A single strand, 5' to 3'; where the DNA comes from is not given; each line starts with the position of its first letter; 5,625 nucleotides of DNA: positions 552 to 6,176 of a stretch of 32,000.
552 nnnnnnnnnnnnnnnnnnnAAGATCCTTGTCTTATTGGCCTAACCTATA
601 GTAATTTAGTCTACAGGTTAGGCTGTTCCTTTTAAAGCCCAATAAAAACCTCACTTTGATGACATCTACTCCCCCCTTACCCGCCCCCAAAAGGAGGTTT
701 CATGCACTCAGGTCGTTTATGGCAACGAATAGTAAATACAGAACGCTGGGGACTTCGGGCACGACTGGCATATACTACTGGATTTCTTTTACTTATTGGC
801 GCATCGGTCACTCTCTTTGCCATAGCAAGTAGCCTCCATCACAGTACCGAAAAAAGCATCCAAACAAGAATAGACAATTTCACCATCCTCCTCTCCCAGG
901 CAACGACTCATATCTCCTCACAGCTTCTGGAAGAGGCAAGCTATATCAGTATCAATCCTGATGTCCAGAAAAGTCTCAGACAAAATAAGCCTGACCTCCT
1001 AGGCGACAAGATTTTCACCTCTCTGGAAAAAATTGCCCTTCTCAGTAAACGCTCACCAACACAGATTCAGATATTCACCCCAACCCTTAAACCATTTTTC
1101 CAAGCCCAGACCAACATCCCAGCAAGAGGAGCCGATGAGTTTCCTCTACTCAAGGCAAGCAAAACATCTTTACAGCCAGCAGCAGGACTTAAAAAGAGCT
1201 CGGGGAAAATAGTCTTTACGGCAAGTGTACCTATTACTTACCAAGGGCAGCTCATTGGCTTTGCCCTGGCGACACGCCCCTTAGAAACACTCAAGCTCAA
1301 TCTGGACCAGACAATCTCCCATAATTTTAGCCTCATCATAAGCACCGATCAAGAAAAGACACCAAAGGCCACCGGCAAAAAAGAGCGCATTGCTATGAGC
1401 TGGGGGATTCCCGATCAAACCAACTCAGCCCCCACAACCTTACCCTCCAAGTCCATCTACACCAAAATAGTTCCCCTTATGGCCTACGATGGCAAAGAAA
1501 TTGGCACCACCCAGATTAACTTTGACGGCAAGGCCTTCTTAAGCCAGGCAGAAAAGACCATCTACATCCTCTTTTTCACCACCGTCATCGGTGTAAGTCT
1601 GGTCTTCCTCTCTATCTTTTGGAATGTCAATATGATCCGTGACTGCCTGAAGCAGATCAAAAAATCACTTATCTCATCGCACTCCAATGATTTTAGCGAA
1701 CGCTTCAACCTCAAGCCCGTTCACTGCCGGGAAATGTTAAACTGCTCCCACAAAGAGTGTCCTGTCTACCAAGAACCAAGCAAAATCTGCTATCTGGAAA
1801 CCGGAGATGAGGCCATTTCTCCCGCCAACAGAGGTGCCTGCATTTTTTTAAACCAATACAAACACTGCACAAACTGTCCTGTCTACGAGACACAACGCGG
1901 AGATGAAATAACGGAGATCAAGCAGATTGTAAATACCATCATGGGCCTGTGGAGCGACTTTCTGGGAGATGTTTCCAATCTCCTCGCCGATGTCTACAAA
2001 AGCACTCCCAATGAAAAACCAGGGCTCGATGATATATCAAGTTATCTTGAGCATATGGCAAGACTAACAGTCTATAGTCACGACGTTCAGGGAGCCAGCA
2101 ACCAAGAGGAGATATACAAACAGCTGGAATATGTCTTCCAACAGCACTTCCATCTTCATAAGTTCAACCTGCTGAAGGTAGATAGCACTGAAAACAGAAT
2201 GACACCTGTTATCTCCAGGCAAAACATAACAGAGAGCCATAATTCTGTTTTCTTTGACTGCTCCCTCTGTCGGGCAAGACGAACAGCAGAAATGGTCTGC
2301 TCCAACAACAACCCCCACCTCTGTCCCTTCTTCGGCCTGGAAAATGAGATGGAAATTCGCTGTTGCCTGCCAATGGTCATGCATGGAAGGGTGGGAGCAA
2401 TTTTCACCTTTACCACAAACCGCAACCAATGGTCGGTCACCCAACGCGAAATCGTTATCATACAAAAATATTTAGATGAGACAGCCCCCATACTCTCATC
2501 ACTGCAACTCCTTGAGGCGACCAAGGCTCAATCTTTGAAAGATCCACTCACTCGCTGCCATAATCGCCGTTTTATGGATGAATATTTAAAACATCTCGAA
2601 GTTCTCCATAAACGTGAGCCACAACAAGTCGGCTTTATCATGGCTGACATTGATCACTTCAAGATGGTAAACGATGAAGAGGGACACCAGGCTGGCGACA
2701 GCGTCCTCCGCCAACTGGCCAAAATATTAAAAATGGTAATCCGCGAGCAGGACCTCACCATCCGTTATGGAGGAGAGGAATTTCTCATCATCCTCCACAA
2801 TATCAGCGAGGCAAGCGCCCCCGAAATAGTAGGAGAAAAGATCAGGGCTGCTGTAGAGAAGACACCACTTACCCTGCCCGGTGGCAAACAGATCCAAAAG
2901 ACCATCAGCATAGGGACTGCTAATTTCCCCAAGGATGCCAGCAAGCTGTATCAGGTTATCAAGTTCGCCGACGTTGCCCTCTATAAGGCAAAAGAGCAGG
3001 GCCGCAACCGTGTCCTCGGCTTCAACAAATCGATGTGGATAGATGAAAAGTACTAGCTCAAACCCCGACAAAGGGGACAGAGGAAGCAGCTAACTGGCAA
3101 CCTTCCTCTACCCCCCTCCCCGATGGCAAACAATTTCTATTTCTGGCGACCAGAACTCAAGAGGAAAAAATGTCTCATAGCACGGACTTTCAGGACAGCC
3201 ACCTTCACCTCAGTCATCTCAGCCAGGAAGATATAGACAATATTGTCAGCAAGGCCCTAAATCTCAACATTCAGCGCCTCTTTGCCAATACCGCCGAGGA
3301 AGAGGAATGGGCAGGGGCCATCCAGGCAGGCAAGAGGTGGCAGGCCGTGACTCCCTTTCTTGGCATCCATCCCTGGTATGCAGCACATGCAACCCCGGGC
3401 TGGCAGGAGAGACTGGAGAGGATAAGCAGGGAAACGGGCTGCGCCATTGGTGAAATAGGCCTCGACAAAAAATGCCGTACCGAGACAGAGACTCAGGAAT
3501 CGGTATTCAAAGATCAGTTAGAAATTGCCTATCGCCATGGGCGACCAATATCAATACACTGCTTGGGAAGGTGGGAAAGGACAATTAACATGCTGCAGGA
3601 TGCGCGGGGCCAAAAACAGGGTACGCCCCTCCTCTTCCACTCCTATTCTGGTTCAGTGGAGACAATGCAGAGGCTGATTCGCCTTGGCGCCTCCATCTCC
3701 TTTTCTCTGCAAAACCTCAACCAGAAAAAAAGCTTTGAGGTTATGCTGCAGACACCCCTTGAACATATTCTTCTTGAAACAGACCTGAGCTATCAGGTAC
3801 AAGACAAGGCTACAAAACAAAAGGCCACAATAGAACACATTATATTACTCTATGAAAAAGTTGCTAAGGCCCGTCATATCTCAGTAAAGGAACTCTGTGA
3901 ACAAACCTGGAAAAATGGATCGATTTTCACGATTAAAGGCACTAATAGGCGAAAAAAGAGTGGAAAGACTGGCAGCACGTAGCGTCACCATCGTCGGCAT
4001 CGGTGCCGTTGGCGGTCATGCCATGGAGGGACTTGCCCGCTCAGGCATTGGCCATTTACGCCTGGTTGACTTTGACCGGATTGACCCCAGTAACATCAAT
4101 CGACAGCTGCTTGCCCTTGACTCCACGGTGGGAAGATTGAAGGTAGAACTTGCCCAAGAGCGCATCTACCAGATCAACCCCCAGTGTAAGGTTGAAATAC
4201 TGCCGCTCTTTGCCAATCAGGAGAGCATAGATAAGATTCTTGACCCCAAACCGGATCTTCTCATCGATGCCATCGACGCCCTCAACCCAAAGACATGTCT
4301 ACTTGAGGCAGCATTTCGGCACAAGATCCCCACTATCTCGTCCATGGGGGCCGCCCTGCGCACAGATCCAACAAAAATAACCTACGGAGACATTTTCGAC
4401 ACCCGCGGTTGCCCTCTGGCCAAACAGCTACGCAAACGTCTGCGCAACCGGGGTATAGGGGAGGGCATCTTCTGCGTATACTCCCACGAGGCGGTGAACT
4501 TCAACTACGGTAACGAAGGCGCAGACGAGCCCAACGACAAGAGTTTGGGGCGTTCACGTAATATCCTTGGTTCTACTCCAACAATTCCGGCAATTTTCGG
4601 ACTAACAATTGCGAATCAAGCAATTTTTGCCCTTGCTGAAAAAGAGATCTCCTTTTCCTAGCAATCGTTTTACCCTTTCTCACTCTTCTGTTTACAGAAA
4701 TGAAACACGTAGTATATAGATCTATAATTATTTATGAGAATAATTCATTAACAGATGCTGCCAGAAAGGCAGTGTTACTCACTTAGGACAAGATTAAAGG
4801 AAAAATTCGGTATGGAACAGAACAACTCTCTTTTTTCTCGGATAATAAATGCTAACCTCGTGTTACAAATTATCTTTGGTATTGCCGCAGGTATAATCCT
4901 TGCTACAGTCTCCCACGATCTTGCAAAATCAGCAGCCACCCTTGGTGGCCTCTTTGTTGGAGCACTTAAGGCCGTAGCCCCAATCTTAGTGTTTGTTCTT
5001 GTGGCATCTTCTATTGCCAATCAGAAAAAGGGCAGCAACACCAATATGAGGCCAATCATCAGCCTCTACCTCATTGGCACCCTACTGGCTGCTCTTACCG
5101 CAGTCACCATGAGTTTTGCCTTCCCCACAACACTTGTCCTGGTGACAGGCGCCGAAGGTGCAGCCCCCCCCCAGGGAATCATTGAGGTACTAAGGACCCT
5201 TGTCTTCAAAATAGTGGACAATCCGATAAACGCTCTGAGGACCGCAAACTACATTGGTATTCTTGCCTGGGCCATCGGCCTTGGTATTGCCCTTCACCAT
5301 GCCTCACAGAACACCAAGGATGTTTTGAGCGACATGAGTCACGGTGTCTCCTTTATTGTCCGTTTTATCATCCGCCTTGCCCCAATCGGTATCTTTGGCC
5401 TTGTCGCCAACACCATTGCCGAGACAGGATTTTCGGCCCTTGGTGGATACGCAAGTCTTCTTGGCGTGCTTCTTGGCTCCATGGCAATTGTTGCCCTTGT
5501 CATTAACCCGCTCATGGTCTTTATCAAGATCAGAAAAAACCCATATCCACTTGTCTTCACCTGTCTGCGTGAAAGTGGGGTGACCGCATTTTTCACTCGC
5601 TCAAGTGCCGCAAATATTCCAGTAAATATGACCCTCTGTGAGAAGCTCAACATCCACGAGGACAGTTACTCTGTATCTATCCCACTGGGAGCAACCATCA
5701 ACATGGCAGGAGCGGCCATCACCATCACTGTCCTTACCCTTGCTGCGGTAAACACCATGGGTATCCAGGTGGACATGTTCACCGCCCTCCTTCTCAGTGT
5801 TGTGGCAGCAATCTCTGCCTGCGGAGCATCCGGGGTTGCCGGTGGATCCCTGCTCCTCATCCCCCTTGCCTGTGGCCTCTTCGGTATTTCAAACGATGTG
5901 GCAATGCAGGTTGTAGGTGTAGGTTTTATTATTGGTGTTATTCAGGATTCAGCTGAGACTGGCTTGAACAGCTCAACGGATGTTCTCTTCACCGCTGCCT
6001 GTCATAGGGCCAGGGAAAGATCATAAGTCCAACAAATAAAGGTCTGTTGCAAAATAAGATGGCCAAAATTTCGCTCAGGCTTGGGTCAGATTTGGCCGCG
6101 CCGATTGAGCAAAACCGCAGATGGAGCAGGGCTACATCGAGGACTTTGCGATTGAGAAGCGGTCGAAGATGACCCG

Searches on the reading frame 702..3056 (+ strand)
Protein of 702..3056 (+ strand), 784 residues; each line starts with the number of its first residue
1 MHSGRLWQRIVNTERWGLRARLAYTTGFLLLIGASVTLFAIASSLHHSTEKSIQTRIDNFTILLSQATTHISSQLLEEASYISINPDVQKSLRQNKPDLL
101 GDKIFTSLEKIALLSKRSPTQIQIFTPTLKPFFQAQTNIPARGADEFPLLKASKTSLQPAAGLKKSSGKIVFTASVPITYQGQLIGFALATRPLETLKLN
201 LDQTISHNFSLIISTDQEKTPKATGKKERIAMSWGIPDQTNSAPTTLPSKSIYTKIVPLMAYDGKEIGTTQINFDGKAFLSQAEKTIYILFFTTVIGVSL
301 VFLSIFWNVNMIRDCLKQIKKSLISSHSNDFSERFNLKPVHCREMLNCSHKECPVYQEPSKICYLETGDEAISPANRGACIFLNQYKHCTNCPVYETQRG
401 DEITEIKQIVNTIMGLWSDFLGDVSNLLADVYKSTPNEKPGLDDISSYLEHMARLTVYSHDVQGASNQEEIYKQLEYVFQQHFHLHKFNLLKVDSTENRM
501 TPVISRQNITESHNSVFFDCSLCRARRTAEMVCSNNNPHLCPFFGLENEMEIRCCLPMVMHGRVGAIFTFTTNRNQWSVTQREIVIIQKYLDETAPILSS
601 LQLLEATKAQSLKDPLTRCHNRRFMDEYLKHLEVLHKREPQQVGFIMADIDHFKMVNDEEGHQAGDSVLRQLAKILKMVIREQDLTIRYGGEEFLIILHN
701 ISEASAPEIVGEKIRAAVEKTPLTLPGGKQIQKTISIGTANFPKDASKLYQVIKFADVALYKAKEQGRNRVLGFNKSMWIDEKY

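Call 62: search_protein_families(library=pfam, proteins=[window:702-3056:+], max_evalue=0.00001)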
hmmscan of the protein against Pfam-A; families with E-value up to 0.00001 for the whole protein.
window:702-3056:+ (784 aa): 1 family
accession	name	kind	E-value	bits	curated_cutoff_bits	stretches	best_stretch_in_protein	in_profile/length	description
PF00990.26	GGDEF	-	9.3e-44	149.5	23.8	1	613-770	3-161/161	Diguanylate cyclase, GGDEF domain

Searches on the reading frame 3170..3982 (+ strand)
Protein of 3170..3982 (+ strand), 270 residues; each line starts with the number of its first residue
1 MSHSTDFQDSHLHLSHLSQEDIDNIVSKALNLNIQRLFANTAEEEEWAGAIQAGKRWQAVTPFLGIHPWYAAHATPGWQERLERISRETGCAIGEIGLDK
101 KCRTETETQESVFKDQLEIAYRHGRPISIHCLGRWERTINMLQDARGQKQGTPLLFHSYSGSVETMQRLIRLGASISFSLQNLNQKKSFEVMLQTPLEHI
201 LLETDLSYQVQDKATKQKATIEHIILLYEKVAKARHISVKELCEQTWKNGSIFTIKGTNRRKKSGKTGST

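Call 62: search_protein_families(library=pfam, proteins=[window:3170-3982:+], max_evalue=0.00001)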
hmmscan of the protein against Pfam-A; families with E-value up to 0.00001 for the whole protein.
window:3170-3982:+ (270 aa): 1 family
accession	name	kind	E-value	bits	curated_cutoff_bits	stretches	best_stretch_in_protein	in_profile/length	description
PF01026.27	TatD_DNase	-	2e-47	162.1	27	1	9-249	2-247/253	TatD related DNase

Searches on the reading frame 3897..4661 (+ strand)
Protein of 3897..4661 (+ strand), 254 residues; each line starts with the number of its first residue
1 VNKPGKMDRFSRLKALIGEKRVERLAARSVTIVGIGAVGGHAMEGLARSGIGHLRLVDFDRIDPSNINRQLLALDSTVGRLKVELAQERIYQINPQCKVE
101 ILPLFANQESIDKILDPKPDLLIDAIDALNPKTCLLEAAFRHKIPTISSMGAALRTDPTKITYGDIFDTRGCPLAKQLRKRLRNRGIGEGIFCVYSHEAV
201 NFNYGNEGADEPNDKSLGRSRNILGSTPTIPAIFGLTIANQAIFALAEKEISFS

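Call 62: search_protein_families(library=pfam, proteins=[window:3897-4661:+], max_evalue=0.00001)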
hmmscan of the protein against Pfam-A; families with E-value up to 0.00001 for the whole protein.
window:3897-4661:+ (254 aa): 1 family
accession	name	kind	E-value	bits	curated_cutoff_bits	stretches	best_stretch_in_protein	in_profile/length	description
PF00899.27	ThiF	-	4.1e-40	137.8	28.1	1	15-249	6-205/238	ThiF family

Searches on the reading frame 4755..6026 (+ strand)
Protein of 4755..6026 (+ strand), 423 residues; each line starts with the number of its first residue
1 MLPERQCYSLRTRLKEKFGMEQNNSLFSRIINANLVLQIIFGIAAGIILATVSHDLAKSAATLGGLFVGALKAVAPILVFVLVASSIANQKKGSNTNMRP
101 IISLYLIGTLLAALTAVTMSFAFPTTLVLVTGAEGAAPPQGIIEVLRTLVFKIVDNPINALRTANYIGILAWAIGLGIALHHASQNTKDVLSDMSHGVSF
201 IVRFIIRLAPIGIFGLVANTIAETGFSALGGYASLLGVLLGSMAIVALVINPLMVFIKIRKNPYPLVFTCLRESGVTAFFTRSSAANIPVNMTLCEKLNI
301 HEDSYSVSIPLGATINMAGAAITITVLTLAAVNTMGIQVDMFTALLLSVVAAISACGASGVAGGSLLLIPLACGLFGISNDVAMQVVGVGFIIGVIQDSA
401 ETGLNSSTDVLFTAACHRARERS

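Call 62: search_protein_families(library=pfam, proteins=[window:4755-6026:+], max_evalue=0.00001)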
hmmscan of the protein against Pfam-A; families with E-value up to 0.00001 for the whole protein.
window:4755-6026:+ (423 aa): 1 family
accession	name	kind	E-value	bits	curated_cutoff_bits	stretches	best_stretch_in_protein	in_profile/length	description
PF00375.23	SDF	-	8e-61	206.6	27.9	1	35-416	1-384/387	Sodium:dicarboxylate symporter family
